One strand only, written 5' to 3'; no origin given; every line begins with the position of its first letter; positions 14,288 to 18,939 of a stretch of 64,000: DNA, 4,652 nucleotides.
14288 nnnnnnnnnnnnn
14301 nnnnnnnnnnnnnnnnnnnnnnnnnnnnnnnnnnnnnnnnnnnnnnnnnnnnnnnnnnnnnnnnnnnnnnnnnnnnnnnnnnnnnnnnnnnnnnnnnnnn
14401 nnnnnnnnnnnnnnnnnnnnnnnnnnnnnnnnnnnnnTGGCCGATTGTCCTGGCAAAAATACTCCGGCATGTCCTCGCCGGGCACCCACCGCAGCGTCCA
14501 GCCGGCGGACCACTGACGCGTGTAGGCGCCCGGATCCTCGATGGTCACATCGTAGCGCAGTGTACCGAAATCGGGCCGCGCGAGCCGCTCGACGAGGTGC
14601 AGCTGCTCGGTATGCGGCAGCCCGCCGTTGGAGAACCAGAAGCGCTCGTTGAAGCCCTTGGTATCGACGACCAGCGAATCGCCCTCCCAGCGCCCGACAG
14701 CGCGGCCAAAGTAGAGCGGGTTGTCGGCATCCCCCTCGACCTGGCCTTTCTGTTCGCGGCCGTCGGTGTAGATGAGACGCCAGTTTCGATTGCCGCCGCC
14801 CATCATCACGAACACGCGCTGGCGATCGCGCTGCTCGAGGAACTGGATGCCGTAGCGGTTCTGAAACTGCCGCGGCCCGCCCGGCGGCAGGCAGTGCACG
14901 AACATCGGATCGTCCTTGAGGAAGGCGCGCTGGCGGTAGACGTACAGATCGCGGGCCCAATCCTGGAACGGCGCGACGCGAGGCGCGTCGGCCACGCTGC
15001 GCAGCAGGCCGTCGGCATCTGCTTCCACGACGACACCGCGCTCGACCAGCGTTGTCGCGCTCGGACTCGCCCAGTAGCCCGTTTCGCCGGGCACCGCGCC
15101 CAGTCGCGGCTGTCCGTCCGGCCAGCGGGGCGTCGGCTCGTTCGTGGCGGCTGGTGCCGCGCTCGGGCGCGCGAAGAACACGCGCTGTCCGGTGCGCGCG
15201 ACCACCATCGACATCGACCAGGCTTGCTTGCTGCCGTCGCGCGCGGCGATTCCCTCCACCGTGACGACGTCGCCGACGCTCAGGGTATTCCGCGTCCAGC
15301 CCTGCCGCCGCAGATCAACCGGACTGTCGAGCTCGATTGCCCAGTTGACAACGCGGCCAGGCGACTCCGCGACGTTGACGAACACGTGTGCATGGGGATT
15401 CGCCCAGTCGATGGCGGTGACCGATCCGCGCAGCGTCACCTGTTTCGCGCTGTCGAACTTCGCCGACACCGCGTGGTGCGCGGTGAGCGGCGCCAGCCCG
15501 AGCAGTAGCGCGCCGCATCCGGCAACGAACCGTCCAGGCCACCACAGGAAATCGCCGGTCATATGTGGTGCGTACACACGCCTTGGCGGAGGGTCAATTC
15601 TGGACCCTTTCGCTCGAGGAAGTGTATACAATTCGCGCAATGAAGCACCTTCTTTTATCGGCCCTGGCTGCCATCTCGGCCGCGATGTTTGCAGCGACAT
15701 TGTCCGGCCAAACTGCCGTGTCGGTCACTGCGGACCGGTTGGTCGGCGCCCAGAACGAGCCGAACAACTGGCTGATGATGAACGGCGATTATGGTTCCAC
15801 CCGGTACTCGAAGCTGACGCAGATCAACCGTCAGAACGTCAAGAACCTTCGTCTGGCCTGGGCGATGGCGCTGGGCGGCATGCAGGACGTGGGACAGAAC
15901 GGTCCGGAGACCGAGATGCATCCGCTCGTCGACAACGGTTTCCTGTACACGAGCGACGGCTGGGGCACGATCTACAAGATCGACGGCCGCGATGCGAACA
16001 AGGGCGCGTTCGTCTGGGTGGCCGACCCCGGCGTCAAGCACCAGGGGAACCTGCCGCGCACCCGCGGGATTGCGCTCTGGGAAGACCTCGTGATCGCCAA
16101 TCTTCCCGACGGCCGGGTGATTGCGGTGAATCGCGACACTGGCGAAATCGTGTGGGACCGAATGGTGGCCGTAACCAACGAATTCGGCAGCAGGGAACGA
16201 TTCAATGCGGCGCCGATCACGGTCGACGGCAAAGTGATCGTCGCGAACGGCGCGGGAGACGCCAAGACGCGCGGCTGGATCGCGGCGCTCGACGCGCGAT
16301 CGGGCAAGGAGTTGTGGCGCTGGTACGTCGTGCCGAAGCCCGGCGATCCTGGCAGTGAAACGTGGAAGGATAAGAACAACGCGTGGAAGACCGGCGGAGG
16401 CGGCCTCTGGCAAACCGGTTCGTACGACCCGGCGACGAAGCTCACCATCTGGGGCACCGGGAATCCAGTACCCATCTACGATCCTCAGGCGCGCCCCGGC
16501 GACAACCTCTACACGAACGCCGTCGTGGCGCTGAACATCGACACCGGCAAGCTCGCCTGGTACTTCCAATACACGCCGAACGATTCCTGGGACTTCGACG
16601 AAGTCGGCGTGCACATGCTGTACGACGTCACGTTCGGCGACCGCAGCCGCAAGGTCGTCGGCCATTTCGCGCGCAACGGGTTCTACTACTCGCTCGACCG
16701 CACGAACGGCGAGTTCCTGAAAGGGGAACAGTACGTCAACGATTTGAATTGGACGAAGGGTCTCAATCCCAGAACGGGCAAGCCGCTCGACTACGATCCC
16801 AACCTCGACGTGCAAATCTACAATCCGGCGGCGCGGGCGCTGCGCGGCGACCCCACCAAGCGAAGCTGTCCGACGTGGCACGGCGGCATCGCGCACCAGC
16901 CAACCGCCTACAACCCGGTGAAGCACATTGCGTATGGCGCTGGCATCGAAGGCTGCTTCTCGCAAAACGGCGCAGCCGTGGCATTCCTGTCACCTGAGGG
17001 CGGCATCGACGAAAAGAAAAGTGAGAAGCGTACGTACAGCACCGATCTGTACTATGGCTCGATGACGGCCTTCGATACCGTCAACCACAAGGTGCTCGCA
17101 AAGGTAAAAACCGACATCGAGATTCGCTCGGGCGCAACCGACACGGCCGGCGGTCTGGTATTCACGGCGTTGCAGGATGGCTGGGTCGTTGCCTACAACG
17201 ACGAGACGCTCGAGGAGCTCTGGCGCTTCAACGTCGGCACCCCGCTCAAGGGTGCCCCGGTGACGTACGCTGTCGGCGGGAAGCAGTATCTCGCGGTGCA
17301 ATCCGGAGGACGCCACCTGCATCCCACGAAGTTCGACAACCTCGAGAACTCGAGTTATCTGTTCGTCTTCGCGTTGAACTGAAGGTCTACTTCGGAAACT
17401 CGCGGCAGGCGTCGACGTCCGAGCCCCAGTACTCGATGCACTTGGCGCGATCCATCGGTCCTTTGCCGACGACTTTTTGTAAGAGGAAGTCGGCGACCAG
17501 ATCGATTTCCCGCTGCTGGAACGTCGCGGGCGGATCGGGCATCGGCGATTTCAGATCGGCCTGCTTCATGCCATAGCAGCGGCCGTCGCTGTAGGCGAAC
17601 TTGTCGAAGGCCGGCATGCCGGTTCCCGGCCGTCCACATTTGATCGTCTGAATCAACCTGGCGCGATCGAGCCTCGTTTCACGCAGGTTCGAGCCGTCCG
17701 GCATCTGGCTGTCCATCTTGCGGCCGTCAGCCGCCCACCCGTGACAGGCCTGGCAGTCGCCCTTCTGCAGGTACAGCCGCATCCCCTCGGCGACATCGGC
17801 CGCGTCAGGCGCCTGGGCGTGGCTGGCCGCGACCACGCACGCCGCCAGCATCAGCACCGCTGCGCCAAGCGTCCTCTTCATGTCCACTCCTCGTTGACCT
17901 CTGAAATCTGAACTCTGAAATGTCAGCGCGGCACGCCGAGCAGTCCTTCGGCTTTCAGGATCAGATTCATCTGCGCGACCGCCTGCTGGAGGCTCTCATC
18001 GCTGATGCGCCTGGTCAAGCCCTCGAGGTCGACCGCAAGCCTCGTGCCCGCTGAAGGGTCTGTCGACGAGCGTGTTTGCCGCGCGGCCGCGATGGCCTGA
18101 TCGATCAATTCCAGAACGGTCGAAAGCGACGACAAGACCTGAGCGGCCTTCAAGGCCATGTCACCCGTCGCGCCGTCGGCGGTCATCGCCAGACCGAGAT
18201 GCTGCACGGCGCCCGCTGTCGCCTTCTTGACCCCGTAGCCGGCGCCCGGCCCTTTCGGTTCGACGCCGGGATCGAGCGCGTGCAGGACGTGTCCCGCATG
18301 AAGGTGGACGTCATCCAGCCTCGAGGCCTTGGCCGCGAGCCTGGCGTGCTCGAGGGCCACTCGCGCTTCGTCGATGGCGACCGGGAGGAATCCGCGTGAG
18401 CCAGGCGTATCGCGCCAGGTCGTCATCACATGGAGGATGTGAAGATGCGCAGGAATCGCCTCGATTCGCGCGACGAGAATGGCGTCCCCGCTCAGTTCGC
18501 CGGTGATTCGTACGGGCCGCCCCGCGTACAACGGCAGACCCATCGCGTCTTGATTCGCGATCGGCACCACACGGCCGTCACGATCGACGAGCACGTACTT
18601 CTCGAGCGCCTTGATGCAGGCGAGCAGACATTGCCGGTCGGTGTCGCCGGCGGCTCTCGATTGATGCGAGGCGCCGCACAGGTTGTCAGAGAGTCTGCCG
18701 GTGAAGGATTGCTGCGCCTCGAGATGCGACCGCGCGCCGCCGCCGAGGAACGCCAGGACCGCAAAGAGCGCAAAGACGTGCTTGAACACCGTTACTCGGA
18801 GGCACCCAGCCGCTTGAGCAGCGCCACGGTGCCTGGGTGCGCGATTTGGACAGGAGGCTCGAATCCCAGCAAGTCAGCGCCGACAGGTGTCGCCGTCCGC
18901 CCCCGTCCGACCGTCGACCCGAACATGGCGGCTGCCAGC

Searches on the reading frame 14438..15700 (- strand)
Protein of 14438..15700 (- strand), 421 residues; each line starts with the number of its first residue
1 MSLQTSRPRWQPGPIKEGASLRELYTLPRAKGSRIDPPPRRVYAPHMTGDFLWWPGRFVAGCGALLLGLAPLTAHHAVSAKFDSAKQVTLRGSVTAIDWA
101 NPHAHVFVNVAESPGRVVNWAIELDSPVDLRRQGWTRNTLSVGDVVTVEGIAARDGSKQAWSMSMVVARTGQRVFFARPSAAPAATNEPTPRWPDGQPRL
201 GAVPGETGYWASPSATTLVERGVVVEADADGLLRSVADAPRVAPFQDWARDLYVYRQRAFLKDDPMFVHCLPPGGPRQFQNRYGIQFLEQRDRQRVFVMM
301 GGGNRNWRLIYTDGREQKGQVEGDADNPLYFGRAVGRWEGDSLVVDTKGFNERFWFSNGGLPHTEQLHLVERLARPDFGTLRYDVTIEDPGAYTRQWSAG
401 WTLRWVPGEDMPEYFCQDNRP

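Call 9: search_protein_families(library=pfam, proteins=[window:14438-15700:-], max_evalue=0.01)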
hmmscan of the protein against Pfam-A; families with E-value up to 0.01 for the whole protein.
window:14438-15700:- (421 aa): 1 family
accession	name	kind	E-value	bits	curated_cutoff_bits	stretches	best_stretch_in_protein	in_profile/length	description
PF19649.4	DUF6152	-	2.8e-27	95.1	27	1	71-159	8-95/98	Family of unknown function (DUF6152)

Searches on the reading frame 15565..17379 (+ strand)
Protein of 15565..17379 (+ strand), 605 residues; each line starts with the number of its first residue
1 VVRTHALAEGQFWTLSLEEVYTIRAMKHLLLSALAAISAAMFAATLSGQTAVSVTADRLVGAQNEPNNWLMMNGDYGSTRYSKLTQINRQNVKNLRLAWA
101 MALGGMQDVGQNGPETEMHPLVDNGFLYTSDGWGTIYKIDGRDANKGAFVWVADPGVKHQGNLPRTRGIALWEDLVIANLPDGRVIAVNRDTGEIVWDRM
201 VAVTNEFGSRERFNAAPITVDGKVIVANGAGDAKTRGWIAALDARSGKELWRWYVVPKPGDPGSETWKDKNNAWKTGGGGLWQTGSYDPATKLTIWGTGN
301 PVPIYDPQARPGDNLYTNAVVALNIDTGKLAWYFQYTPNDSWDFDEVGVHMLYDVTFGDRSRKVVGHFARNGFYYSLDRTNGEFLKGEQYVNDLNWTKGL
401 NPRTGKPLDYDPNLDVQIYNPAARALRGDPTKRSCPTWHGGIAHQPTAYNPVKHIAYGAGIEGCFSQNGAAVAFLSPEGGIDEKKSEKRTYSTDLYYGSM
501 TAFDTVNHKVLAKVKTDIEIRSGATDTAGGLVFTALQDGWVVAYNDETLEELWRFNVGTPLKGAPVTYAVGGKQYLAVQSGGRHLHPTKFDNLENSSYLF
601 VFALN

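Call 9: search_protein_families(library=pfam, proteins=[window:15565-17379:+], max_evalue=0.01)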
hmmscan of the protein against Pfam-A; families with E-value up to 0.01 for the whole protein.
window:15565-17379:+ (605 aa): 4 families
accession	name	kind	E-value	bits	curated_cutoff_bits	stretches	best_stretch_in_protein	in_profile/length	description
PF01011.28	PQQ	-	9.9e-64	216.5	26.7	2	69-384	1-334/595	Glucose/ethanol/alcohol dehydrogenase, beta-propeller domain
PF13360.13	PQQ_2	-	4.1e-16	59.8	27.6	2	116-251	68-193/233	Outer membrane protein assembly factor BamB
PF13570.13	Beta-prop_ACSF4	-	8.7e-08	32.4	133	1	498-590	29-120/329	Beta-alanine-activating enzyme, beta-propeller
PF23414.1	Beta-prop_EML_2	-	0.0067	16.3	90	0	497-558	19-80/266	Echinoderm microtubule-associated protein second beta-propeller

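Call 39: search_solved_structures(query=window:15565-17379:+, max_evalue=1e-20)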
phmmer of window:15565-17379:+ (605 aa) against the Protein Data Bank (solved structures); distinct sequences matched with E-value up to 1e-20: 26.
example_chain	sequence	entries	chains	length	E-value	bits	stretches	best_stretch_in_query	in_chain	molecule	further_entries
6zcv_A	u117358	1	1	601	3.8e-71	243.6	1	34-582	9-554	Quinoprotein ethanol dehydrogenase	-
1yiq_A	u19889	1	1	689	2.6e-70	240.8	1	53-581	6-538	Quinohemoprotein alcohol dehydrogenase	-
1kb0_A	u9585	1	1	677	1.4e-69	238.4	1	66-582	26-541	quinohemoprotein alcohol dehydrogenase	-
6zcw_A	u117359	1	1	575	1.8e-69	238.1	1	72-582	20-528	Quinoprotein ethanol dehydrogenase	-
1kv9_A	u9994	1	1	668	1.4e-68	235.1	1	65-604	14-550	TYPE II QUINOHEMOPROTEIN ALCOHOL DEHYDROGENASE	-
8gy2_A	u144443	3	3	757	1.3e-65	225.3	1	23-593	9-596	Alcohol dehydrogenase (quinone), dehydrogenase subunit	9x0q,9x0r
4mae_A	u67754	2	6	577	3.5e-64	220.6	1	57-581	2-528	Methanol dehydrogenase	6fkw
6dam_A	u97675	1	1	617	1.9e-58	201.7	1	44-581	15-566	Lanthanide-dependent methanol dehydrogenase XoxF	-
6oc5_A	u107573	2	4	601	1.6e-57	198.6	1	53-581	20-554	Lanthanide-dependent methanol dehydrogenase XoxF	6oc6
5xm3_A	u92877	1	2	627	2.7e-54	187.9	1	33-581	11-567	Glucose dehydrogenase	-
7o6z_A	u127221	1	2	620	5.3e-53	183.6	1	36-581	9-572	Methanol dehydrogenase (Cytochrome c) subunit 1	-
1lrw_A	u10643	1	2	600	2.5e-52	181.4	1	57-581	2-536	methanol dehydrogenase subunit 1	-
2d0v_A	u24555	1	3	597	1.4e-51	179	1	57-581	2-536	methanol dehydrogenase large subunit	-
9ism_A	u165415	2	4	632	4e-51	177.4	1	33-581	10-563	Methanol dehydrogenase, alpha subunit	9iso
4tqo_B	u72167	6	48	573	3.9e-50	174.2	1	64-581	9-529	Methanol dehydrogenase protein, large subunit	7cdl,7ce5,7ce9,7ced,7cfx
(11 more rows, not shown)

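Call 65: search_protein_families(library=ncbifam, proteins=[window:15565-17379:+], max_evalue=0.00001)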
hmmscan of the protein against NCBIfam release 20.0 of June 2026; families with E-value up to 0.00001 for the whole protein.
window:15565-17379:+ (605 aa): 5 families
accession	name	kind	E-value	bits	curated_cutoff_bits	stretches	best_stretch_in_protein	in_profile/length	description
TIGR03075.1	PQQ_enz_alc_DH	subfamily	1.4e-121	406.7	480.05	1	51-581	3-527/530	PQQ-dependent dehydrogenase, methanol/ethanol family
TIGR04528.1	acido_non_PQQ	subfamily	4.8e-103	345.6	650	1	66-582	3-486/493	acido-empty-quinoprotein group A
TIGR03074.1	PQQ_membr_DH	subfamily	3.9e-46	157.3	832.65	2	27-385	113-501/783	membrane-bound PQQ-dependent dehydrogenase, glucose/quinate/shikimate family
TIGR03300.1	assembly_YfgL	equivalog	1.5e-16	60.1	285.2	1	81-252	28-170/377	outer membrane protein assembly factor BamB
NF008351.0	PRK11138.1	equivalog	5.3e-09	35.1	423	0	77-253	28-186/394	outer membrane protein assembly factor BamB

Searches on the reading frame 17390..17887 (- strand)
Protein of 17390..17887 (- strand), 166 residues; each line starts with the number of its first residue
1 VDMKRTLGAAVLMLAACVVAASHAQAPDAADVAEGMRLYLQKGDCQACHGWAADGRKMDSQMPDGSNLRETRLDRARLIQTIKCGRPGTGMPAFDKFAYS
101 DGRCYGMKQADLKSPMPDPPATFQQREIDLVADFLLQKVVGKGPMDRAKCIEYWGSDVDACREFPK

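Call 9: search_protein_families(library=pfam, proteins=[window:17390-17887:-], max_evalue=0.01)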
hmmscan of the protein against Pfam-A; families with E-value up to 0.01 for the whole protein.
window:17390-17887:- (166 aa): 2 families
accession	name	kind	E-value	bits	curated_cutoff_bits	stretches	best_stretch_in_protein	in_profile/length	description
PF13442.11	Cytochrome_CBB3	-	8e-09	36.1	27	1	30-101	1-58/68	Cytochrome C oxidase, cbb3-type, subunit III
PF00034.26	Cytochrom_C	-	0.0024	19.6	21.3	0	32-76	1-41/90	Cytochrome c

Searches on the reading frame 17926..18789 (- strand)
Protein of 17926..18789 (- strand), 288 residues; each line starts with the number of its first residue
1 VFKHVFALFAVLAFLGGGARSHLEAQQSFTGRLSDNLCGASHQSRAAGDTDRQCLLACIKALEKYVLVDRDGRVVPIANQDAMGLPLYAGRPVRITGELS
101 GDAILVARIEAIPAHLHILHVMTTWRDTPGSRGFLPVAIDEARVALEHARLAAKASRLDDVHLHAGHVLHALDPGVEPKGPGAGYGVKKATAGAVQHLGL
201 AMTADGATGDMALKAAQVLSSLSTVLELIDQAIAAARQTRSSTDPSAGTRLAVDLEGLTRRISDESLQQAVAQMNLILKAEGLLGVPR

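Call 9: search_protein_families(library=pfam, proteins=[window:17926-18789:-], max_evalue=0.01)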
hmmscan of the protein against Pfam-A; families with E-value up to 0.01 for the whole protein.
window:17926-18789:- (288 aa): 1 family
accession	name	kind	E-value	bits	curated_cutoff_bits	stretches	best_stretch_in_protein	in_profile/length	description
PF19135.5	DUF5818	-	0.0028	17.6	27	1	63-111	9-56/57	Protein of unknown function (DUF5818)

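Call 52: search_protein_families(library=pfam, proteins=[window:17926-18789:-], max_evalue=0.01)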
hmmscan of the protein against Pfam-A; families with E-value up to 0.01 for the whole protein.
window:17926-18789:- (288 aa): 1 family
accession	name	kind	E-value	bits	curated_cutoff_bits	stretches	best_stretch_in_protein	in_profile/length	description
PF19135.5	DUF5818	-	0.0028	17.6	27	1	63-111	9-56/57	Protein of unknown function (DUF5818)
